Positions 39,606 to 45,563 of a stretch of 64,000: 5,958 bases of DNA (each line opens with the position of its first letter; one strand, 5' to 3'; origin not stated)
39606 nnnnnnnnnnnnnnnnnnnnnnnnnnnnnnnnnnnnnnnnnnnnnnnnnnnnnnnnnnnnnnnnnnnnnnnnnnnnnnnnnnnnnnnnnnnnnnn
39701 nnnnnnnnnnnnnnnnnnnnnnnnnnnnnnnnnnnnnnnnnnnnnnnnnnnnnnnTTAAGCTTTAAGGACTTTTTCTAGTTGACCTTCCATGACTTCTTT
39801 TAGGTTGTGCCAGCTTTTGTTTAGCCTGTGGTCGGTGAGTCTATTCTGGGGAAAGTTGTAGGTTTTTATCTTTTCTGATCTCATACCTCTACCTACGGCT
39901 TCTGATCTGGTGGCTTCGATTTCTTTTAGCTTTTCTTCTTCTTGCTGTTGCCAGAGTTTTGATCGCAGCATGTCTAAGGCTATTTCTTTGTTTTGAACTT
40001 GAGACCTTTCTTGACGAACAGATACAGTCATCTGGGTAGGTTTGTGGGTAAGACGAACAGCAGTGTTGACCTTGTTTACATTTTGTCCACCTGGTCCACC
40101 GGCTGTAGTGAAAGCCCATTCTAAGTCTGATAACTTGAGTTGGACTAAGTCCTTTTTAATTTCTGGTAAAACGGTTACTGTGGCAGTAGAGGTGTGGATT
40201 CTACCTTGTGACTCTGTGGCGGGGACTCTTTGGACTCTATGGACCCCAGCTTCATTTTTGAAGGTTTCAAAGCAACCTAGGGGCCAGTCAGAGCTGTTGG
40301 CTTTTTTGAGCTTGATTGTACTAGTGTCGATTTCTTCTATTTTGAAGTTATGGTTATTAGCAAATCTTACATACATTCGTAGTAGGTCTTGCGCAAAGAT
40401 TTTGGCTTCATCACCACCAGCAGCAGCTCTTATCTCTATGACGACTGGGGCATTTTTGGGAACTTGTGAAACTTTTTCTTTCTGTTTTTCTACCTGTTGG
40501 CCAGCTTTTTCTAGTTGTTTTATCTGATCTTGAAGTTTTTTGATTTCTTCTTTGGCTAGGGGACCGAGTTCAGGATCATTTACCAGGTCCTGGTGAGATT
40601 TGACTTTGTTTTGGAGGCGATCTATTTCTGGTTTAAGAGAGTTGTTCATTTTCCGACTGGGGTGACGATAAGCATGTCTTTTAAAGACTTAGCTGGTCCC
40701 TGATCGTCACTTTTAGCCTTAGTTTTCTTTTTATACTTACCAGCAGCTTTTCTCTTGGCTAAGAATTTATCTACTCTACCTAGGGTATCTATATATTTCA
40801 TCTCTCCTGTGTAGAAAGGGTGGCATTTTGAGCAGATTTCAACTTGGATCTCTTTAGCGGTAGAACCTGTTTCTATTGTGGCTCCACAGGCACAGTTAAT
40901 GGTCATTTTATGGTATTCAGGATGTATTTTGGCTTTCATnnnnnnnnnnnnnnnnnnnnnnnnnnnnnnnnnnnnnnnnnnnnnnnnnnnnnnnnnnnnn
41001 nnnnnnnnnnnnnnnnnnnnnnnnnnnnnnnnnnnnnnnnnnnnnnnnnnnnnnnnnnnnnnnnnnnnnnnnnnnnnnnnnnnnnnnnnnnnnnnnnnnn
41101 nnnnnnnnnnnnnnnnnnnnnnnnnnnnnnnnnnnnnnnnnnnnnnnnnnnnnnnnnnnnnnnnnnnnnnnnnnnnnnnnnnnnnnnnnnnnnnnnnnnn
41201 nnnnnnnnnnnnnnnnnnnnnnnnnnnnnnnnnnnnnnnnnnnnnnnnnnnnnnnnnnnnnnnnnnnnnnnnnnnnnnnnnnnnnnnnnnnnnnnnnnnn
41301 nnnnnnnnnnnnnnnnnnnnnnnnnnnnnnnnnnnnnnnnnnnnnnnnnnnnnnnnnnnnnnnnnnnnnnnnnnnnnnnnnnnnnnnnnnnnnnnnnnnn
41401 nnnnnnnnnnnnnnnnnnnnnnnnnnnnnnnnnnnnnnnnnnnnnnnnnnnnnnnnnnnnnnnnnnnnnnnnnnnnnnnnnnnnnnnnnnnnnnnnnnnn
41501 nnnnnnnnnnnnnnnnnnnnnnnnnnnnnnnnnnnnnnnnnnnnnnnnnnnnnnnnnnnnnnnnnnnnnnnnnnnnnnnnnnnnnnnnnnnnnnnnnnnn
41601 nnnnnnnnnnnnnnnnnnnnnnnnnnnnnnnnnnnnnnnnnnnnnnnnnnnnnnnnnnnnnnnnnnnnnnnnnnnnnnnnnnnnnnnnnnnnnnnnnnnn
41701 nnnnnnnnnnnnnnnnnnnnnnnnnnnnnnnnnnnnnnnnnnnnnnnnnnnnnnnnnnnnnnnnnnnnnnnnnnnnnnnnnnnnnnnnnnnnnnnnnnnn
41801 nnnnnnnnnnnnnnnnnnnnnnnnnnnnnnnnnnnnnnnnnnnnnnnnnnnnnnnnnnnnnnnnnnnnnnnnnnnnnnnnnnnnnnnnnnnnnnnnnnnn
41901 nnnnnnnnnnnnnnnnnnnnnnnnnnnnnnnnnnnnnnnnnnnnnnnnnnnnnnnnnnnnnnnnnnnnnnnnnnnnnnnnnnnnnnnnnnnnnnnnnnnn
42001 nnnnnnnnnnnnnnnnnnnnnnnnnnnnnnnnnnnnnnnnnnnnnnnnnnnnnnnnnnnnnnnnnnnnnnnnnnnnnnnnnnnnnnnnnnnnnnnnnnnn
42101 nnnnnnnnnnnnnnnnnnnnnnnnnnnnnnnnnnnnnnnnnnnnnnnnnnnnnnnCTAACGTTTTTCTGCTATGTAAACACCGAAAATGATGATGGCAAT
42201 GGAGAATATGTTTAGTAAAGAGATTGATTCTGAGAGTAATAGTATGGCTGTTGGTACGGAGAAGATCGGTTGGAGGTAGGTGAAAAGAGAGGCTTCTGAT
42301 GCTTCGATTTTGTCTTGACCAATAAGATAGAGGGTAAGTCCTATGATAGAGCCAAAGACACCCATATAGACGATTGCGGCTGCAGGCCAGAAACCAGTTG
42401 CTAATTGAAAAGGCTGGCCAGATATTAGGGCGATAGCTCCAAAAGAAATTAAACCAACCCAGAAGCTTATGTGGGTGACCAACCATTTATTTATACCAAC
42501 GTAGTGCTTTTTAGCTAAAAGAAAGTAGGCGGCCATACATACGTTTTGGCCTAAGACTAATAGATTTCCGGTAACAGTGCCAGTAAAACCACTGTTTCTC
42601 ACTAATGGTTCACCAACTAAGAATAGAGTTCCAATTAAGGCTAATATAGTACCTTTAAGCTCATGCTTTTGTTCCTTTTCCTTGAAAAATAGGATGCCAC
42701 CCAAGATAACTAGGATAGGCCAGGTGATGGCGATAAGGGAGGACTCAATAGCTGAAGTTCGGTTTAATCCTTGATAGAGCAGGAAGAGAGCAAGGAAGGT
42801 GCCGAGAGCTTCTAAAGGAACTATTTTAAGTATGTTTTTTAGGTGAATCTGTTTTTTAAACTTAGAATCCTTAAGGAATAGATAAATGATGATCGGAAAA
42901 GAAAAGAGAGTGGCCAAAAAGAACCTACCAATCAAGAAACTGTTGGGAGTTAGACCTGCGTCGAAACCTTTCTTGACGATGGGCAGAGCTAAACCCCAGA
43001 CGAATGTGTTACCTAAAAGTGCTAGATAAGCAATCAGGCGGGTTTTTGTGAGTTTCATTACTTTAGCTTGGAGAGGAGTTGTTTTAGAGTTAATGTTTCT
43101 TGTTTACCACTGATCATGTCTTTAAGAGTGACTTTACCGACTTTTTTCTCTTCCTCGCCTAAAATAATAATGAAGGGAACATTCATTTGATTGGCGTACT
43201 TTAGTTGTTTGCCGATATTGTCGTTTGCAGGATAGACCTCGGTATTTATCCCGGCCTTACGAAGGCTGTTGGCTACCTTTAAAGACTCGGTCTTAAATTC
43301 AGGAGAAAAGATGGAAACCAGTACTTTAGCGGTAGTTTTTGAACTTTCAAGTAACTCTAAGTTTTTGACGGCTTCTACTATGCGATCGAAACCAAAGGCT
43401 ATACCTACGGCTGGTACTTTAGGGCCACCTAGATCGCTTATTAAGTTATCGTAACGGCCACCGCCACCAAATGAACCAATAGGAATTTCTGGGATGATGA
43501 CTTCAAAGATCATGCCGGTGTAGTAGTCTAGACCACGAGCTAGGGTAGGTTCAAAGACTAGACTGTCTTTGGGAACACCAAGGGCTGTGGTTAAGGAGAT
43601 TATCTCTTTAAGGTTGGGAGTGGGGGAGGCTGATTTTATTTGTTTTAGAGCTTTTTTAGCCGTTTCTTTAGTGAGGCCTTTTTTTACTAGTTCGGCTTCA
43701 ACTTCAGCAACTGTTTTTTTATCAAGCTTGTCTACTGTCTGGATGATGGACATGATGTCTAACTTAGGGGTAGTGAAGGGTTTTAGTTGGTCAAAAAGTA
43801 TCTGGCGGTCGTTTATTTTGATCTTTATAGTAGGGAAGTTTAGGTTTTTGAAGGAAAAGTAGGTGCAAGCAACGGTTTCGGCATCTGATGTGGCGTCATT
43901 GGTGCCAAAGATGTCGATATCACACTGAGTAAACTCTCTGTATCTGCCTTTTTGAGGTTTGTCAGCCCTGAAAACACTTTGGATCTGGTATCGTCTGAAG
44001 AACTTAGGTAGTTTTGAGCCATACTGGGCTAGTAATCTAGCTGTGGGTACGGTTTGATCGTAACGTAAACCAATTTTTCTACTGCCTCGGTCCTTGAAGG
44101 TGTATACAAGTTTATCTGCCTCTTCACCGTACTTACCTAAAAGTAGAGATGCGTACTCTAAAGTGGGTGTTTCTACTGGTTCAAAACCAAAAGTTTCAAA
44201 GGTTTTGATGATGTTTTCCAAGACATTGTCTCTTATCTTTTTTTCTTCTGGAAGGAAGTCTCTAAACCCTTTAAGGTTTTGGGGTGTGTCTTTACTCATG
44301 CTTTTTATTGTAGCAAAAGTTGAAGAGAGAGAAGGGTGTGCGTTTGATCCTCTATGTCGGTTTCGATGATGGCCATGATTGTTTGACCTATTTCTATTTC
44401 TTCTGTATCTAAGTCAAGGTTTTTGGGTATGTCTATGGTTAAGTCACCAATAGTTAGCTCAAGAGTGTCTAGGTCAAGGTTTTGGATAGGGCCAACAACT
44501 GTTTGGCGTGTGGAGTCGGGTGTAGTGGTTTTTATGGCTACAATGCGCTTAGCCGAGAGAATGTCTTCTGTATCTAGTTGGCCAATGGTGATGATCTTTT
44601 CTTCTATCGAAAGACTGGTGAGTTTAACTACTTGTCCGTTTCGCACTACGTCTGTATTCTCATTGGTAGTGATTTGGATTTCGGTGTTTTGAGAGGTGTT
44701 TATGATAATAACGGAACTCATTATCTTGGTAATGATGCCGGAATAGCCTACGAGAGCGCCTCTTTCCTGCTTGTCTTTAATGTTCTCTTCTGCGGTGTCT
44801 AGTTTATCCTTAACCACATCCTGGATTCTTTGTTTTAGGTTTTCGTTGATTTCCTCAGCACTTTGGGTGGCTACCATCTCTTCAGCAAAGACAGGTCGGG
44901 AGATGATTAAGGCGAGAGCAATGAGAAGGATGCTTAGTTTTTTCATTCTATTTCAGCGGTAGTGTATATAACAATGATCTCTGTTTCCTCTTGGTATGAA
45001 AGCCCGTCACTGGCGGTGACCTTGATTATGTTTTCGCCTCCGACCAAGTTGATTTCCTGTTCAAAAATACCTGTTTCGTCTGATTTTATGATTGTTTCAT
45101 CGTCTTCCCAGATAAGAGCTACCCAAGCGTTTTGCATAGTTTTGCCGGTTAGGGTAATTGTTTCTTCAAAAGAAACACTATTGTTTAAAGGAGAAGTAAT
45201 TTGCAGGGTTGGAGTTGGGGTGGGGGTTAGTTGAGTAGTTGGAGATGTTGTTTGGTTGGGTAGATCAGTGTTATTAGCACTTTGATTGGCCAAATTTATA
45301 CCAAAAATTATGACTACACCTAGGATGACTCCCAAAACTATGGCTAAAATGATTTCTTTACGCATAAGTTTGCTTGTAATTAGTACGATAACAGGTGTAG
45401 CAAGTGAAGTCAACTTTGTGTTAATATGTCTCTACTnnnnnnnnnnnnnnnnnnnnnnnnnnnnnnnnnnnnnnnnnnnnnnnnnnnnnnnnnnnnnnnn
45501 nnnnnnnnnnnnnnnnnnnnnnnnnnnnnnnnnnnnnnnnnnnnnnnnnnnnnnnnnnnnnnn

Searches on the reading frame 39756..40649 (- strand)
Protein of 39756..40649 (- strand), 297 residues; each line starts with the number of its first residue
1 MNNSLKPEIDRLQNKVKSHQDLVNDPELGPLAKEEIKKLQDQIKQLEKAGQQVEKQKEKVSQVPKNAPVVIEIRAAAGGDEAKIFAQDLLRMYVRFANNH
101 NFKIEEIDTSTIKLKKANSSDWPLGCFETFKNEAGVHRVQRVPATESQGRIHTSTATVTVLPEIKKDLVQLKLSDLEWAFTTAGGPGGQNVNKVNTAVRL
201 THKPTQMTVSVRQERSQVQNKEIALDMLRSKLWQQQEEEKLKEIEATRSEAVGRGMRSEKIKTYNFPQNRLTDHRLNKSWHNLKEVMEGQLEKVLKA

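Call 15: list_cluster_members(proteins=[P0001, window:39756-40649:-, window:31412-32824:+, P0004])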
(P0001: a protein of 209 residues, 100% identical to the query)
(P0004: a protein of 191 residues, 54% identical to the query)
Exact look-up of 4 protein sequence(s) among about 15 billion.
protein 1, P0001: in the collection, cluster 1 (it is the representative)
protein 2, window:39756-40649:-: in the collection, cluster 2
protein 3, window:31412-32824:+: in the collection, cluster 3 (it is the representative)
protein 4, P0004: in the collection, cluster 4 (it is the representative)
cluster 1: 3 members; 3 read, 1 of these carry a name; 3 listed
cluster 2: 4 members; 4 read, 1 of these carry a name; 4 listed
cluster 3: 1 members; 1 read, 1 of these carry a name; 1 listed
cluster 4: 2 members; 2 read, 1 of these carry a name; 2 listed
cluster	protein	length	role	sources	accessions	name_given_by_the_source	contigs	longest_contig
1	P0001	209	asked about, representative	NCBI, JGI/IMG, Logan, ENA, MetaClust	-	hypothetical protein | \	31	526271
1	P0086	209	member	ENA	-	-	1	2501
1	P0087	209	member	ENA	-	-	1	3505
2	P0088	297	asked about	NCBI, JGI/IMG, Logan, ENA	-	peptide chain release factor 1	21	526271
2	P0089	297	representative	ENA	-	-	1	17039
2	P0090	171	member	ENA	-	-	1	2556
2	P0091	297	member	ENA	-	-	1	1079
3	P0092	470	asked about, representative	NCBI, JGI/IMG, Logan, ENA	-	cysteinyl-tRNA synthetase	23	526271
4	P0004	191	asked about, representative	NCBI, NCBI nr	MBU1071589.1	hypothetical protein KKG65_04265 [Patescibacteria group bacterium] | hypothetical protein [Patescibacteria group bacterium]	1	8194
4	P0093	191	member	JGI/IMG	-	-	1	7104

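Call 34: search_protein_families(library=pfam, proteins=[window:39756-40649:-], max_evalue=0.001)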
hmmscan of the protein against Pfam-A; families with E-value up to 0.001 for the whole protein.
window:39756-40649:- (297 aa): 2 families
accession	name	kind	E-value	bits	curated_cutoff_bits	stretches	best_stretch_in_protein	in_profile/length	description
PF03462.23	PCRF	-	2.1e-39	135.8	24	1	9-158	44-194/194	PCRF domain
PF00472.26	RF-1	-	5.9e-34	116.9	35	1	169-275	5-116/116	RF-1 domain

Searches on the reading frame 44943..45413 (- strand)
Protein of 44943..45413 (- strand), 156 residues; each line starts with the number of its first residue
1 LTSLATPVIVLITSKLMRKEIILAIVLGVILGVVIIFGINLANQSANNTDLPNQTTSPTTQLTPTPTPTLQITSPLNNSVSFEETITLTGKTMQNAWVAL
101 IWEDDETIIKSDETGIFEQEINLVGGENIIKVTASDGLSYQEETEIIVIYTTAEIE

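Call 76: search_protein_families(library=pfam, proteins=[window:44943-45413:-], max_evalue=0.0001)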
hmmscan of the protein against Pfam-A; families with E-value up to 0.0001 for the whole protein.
window:44943-45413:- (156 aa): 1 family
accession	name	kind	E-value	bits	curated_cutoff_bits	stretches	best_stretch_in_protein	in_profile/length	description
PF09136.16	Glucodextran_B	-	4.4e-08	33.4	27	1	68-137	1-68/83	Glucodextranase, domain B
